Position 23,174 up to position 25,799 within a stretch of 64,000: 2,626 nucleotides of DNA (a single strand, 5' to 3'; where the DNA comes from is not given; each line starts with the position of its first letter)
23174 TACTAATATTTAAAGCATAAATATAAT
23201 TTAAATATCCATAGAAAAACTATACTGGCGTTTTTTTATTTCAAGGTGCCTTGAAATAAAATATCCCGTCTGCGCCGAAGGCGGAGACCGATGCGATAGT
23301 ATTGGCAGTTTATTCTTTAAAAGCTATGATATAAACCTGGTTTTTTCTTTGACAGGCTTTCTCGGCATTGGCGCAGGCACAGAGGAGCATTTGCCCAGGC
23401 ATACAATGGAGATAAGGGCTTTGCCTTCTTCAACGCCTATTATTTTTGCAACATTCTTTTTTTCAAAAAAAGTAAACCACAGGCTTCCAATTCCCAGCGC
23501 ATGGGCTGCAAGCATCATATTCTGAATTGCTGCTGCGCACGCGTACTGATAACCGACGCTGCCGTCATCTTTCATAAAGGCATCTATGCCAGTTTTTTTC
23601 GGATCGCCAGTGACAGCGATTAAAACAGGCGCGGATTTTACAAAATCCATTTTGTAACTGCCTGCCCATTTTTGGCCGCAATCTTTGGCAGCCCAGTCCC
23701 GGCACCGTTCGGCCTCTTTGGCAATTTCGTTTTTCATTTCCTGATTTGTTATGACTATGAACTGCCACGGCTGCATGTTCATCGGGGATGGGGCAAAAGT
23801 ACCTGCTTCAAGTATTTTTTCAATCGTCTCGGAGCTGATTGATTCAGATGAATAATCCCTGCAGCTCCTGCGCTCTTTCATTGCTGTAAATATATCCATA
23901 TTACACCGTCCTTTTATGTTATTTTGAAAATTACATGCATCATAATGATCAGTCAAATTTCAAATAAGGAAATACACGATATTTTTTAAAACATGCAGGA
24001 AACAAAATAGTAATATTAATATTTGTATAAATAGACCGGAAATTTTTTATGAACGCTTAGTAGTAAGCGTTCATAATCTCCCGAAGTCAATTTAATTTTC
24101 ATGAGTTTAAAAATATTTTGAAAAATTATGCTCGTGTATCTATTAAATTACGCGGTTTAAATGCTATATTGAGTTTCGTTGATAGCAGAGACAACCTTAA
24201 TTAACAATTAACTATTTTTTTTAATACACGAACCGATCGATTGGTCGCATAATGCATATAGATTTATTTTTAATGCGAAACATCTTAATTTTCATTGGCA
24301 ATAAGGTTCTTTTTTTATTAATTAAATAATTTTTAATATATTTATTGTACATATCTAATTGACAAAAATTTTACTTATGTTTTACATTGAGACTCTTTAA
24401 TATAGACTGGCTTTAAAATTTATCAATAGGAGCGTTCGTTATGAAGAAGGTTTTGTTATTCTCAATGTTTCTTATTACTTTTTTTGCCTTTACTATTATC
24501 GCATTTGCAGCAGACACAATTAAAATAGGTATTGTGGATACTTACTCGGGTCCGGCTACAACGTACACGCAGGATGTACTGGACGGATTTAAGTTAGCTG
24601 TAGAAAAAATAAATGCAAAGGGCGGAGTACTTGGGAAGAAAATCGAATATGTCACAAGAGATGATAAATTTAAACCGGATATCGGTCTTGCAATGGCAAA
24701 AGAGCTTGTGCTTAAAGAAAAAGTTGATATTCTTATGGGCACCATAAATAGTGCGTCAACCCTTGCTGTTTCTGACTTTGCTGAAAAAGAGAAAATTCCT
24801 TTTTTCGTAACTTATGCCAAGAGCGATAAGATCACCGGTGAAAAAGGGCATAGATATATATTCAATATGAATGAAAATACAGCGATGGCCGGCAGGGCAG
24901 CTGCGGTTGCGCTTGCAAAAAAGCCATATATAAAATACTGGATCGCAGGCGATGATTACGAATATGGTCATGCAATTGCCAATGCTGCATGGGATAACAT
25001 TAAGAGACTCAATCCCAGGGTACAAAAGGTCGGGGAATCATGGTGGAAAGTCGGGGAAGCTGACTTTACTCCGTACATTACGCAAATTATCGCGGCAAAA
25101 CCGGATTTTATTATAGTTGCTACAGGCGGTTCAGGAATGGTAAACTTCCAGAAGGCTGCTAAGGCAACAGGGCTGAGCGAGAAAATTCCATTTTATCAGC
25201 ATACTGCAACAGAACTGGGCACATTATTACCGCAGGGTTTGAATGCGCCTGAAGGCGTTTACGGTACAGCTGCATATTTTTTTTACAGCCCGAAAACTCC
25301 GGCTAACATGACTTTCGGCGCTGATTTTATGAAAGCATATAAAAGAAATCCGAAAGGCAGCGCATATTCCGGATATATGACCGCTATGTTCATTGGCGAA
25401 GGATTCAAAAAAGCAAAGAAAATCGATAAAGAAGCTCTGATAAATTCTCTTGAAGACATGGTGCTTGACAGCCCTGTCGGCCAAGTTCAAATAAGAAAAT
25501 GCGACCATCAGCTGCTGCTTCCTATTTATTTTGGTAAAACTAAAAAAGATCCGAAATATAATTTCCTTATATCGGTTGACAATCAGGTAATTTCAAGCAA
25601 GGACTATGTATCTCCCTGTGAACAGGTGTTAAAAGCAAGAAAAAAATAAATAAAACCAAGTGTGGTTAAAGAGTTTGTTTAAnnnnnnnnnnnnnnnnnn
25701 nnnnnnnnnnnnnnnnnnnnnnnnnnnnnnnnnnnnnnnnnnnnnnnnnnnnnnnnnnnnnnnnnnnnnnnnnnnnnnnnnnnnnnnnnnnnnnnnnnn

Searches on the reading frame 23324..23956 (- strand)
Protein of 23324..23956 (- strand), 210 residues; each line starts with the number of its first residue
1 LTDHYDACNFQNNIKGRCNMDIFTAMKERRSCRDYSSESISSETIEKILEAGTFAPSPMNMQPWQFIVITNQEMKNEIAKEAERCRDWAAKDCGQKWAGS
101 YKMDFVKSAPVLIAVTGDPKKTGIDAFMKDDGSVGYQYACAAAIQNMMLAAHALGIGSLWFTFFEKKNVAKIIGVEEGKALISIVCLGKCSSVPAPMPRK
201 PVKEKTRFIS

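Call 71: search_protein_families(library=pfam, proteins=[window:23324-23956:-], max_evalue=0.00001)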
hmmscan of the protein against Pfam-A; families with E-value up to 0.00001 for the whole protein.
window:23324-23956:- (210 aa): 2 families
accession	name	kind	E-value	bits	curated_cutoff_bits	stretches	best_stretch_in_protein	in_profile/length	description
PF00881.29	Nitroreductase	-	1.3e-35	123.5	23.5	1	27-189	2-167/167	Nitroreductase family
PF14512.11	TM1586_NiRdase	-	9.2e-14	52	27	0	42-76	157-191/215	Putative TM nitroreductase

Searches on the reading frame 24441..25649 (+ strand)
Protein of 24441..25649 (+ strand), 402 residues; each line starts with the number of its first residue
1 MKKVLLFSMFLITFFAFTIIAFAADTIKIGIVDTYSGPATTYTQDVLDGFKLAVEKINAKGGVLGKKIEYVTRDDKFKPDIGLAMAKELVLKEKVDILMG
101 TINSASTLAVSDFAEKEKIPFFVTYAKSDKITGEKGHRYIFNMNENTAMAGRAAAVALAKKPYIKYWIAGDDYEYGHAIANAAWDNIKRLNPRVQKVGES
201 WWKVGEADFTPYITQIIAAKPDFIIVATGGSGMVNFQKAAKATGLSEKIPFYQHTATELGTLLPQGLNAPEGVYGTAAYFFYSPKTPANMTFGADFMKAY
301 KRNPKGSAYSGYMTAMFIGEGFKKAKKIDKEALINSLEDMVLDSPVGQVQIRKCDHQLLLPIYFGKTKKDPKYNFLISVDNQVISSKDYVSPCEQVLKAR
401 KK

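Call 17: search_protein_families(library=pfam, proteins=[window:24441-25649:+], max_evalue=0.001)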
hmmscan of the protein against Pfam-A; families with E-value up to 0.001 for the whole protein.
window:24441-25649:+ (402 aa): 3 families
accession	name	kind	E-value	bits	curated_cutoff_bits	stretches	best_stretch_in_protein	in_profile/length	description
PF13458.12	Peripla_BP_6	-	1.4e-81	275.2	31.7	1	26-369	1-340/343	Periplasmic binding protein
PF13433.12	Peripla_BP_5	-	8.8e-37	127.5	27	1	27-384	1-353/363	Periplasmic binding protein domain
PF01094.35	ANF_receptor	-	7.8e-14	51.9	25.4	1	48-331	4-299/353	Receptor family ligand binding region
